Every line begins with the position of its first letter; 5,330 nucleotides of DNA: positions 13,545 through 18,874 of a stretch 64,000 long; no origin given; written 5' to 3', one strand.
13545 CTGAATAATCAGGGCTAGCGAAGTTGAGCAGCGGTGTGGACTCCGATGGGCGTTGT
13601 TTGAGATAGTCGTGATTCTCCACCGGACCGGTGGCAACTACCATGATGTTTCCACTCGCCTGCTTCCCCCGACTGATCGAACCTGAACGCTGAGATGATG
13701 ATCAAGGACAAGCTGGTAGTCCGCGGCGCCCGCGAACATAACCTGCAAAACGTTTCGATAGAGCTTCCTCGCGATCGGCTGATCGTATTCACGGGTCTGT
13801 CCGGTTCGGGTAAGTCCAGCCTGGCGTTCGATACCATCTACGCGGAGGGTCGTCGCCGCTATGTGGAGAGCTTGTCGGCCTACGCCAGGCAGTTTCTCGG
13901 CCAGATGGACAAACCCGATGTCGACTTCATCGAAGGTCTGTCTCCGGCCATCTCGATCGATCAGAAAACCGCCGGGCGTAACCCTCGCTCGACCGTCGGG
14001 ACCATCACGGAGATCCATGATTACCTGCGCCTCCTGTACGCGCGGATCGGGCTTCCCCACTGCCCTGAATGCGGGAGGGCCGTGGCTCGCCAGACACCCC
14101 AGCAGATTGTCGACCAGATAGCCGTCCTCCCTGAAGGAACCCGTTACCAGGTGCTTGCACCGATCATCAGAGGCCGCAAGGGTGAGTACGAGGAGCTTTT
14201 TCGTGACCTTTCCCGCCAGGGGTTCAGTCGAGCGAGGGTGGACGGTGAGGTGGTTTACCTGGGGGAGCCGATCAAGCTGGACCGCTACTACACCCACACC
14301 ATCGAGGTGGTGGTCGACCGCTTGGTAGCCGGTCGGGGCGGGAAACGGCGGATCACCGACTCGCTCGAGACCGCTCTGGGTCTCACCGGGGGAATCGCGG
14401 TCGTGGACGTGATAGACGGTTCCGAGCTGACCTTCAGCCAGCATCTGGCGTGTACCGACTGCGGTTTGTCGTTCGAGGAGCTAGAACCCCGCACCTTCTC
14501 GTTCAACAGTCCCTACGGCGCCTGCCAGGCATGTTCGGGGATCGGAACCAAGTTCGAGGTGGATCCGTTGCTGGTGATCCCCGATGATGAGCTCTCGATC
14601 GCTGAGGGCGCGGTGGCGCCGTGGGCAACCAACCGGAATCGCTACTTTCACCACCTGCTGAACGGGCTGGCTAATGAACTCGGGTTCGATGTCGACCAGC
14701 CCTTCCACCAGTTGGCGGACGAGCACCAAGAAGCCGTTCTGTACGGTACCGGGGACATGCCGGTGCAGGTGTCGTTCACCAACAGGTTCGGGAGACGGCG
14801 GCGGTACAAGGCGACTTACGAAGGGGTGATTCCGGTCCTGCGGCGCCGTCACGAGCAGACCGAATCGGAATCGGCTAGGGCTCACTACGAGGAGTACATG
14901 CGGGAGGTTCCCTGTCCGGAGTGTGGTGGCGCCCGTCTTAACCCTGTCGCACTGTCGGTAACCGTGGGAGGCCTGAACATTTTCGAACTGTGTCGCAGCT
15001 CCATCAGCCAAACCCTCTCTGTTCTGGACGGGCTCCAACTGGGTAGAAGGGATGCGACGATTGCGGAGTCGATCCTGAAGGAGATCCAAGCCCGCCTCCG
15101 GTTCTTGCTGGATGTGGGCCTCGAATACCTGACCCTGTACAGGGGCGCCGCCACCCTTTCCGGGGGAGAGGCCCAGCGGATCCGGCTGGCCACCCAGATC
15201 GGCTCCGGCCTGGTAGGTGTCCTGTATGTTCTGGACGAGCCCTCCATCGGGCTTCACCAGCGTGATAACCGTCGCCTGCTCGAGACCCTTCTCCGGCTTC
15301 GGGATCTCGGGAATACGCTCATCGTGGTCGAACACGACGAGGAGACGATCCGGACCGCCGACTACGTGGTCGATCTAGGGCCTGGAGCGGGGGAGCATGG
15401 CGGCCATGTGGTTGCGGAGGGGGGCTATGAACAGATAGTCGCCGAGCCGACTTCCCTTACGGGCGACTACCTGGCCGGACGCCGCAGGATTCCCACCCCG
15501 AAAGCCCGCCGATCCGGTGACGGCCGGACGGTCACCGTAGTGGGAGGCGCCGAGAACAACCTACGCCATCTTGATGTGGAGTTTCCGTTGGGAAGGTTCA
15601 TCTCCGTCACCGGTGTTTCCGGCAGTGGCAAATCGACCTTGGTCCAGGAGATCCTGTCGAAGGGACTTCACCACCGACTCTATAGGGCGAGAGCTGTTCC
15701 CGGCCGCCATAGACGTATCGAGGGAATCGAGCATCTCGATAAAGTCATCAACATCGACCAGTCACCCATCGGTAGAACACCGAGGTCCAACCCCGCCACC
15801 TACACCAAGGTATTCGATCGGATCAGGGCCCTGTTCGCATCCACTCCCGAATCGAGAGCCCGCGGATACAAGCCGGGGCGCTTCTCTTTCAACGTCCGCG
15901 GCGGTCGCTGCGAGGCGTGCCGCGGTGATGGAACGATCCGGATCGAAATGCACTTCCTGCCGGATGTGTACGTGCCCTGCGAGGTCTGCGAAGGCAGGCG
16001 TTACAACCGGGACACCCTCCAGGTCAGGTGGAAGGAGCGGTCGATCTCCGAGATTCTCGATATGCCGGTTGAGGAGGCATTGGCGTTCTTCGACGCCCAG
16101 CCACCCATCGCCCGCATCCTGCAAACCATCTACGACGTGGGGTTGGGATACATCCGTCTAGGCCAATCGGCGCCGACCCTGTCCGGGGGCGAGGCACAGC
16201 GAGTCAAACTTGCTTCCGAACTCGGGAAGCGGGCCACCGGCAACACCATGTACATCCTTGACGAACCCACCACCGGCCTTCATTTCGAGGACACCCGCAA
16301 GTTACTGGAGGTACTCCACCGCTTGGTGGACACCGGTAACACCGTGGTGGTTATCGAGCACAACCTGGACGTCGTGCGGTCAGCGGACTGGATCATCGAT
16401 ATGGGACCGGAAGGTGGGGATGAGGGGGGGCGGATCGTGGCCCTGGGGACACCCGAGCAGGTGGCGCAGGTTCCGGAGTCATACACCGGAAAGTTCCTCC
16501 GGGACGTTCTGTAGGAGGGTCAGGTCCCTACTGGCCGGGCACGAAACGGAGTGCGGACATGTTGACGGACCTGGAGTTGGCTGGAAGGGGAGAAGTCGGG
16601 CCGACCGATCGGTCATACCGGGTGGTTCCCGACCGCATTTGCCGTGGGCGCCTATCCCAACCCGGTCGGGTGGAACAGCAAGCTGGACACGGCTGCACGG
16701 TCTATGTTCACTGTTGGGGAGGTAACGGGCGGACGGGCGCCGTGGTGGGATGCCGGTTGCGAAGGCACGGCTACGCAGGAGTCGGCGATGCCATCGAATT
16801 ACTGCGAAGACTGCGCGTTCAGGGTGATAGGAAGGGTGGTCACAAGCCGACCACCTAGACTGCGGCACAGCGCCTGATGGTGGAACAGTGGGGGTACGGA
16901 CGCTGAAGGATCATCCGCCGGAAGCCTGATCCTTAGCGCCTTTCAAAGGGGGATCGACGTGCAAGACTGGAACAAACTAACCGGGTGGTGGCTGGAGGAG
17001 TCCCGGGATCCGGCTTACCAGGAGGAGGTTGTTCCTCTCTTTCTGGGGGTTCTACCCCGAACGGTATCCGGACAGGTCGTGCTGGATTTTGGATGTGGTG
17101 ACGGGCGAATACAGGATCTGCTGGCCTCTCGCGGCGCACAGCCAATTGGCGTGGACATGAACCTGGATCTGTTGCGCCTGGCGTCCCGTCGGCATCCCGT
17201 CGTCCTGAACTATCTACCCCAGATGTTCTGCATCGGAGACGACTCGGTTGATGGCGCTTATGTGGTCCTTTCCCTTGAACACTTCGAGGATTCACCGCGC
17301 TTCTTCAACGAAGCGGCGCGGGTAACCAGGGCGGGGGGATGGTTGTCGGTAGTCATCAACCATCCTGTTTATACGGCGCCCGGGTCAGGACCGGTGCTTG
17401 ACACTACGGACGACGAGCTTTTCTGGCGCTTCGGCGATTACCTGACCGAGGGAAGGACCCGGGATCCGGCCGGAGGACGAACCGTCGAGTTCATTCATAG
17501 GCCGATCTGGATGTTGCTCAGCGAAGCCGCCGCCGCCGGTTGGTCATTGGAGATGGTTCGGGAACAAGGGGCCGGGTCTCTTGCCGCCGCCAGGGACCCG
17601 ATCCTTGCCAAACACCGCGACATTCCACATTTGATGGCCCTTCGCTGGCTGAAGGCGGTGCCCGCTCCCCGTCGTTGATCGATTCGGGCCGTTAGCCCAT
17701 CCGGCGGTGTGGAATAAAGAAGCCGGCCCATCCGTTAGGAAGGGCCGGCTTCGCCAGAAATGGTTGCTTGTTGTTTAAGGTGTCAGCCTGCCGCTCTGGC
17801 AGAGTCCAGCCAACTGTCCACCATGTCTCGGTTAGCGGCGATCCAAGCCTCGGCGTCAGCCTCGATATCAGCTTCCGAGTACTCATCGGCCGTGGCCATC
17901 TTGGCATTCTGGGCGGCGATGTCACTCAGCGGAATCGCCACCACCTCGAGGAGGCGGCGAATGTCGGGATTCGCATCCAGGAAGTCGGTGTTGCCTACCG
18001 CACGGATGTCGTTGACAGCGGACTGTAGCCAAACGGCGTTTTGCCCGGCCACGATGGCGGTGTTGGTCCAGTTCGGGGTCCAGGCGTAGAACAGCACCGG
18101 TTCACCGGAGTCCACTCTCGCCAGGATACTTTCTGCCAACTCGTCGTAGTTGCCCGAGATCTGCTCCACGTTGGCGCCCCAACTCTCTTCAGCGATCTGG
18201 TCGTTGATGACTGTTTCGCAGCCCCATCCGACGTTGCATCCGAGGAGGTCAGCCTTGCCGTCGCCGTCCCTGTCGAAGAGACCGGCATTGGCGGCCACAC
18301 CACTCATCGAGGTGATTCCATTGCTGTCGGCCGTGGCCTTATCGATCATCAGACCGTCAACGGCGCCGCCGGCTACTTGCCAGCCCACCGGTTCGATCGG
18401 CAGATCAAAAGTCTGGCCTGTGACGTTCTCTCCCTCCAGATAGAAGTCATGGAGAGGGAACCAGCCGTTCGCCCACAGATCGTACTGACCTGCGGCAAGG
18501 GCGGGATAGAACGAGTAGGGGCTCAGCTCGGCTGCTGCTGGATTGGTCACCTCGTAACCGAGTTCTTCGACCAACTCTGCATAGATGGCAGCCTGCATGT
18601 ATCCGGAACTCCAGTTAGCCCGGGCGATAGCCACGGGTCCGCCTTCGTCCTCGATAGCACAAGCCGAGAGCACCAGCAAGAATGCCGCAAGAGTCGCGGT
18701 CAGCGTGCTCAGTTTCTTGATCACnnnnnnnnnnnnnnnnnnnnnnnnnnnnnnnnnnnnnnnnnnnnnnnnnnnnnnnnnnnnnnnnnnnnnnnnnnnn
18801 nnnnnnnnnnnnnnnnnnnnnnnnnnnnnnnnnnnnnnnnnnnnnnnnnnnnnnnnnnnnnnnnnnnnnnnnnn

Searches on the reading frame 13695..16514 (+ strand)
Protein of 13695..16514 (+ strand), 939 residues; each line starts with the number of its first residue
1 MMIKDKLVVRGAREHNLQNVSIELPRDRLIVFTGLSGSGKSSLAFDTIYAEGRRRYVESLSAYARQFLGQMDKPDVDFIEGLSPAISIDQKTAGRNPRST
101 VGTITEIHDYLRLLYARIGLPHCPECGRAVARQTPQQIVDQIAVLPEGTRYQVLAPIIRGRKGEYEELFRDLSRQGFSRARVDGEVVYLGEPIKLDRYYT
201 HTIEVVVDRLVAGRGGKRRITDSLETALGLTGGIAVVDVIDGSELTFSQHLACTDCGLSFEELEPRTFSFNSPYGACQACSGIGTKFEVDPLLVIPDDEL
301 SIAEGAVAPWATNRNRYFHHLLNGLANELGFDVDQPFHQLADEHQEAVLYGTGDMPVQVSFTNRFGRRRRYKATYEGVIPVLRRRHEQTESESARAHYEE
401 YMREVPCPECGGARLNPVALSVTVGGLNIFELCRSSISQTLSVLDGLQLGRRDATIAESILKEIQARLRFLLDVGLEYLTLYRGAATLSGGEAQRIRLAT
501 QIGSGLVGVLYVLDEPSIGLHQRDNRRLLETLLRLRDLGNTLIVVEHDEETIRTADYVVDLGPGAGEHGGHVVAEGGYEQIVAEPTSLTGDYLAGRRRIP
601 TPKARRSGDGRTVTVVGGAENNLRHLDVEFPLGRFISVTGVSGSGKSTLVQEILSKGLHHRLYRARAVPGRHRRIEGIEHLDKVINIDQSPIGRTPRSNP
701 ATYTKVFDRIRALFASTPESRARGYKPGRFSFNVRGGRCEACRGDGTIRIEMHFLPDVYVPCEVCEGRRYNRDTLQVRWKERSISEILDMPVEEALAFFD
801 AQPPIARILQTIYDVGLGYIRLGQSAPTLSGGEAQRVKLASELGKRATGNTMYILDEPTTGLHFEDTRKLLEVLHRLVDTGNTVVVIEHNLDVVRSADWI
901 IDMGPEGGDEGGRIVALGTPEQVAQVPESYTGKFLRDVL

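Call 3: search_protein_families(library=pfam, proteins=[window:13695-16514:+], max_evalue=0.01)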
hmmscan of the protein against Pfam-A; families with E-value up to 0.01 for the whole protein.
window:13695-16514:+ (939 aa): 23 families
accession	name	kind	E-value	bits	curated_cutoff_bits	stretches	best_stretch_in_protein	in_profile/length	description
PF17755.6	UvrA_DNA-bind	-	6.2e-37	126.7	23.2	1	290-400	1-110/110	UvrA DNA-binding domain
PF17760.6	UvrA_inter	-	6.9e-37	126.1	23.3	1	133-239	1-107/109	UvrA interaction domain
PF00005.33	ABC_tran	-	8.6e-18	65.7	25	1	805-860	85-137/137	ABC transporter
PF02463.25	SMC_N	-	1.4e-08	34.9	40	0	828-902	136-210/220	RecF/RecN/SMC N terminal domain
PF13191.12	AAA_16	-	1.7e-07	32.3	32.6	1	633-660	24-51/167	AAA ATPase domain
PF13555.12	AAA_29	-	1.2e-06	28.6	27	0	633-650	22-39/61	P-loop containing region of AAA domain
PF20703.3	nSTAND1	-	6.2e-06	26.5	27.1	0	13-44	19-50/379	Novel STAND NTPase 1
PF03193.22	RsgA_GTPase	-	2.5e-05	24.6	30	0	621-671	95-145/174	RsgA GTPase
PF13401.12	AAA_22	-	4.7e-05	24.1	27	0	634-656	6-28/130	AAA domain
PF01583.26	APS_kinase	-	0.00011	22.7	21.1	0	635-672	4-40/152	Adenylylsulphate kinase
PF13671.12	AAA_33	-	0.00012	22.8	27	0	638-654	4-20/143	AAA domain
PF13304.12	AAA_21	-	0.00019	22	27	0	836-885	244-294/304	AAA domain, putative AbiEii toxin, Type IV TA system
PF13238.12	AAA_18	-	0.00028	21.8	29.4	0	636-656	1-21/128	AAA domain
PF13476.12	AAA_23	-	0.00053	21.1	27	0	6-43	1-35/201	AAA domain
PF01443.25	Viral_helicase1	-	0.0012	19.1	21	0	637-666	2-35/228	Viral superfamily 1 RNA helicase core domain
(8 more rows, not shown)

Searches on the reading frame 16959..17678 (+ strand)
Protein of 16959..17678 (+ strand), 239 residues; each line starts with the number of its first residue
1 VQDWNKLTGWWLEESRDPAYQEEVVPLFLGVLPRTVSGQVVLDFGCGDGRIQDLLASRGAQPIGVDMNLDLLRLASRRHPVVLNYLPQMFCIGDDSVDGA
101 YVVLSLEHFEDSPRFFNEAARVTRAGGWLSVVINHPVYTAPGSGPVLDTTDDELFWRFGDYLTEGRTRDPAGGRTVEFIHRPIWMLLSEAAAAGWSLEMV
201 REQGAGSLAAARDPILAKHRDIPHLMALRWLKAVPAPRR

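Call 3: search_protein_families(library=pfam, proteins=[window:16959-17678:+], max_evalue=0.01)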
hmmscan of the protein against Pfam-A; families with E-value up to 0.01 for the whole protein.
window:16959-17678:+ (239 aa): 7 families
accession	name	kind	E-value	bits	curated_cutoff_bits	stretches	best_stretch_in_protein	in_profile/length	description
PF08241.18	Methyltransf_11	-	3.3e-14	53.7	21.2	1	42-130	1-94/95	Methyltransferase domain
PF13649.12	Methyltransf_25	-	2.5e-10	41.3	27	1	41-127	1-97/97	Methyltransferase domain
PF13489.12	Methyltransf_23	-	1.3e-09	38.5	27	1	28-129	13-114/164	Methyltransferase domain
PF05148.21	Methyltransf_8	-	2.3e-06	28.1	27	1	33-131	68-156/219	Hypothetical methyltransferase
PF13847.12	Methyltransf_31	-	6.8e-06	26.3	27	1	37-127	3-105/145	Methyltransferase domain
PF08242.18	Methyltransf_12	-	7.7e-06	27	30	1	42-129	1-98/98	Methyltransferase domain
PF05175.20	MTS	-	0.0013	18.8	23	0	27-63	22-57/170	Methyltransferase small domain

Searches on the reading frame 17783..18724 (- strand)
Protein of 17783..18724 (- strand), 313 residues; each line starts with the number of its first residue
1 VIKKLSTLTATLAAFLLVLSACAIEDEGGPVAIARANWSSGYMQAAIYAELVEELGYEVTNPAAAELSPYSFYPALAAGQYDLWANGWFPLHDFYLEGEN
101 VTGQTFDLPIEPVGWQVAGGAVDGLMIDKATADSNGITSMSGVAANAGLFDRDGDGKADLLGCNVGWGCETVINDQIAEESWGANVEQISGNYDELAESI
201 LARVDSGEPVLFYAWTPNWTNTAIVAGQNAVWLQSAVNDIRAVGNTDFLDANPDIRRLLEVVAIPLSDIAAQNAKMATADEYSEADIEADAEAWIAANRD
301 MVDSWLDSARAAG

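Call 3: search_protein_families(library=pfam, proteins=[window:17783-18724:-], max_evalue=0.01)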
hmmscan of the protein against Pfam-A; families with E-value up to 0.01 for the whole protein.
window:17783-18724:- (313 aa): 1 family
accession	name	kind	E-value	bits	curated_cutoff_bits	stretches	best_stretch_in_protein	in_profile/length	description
PF04069.17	OpuAC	-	3.8e-36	125.5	21.2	1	30-296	2-256/257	Substrate binding domain of ABC-type glycine betaine transport system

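Call 36: search_protein_families(library=ncbifam, proteins=[window:17783-18724:-], max_evalue=0.00001)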
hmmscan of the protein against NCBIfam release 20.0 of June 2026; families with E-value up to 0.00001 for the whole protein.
window:17783-18724:- (313 aa): 2 families
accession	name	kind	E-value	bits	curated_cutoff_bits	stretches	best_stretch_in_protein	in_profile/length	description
NF008334.0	PRK11119.1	equivalog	1.1e-69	235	215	2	14-235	12-229/331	glycine betaine/L-proline ABC transporter substrate-binding protein ProX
TIGR03414.1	ABC_choline_bnd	subfamily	2.7e-09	36.7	379.05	1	30-309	10-275/291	choline ABC transporter substrate-binding protein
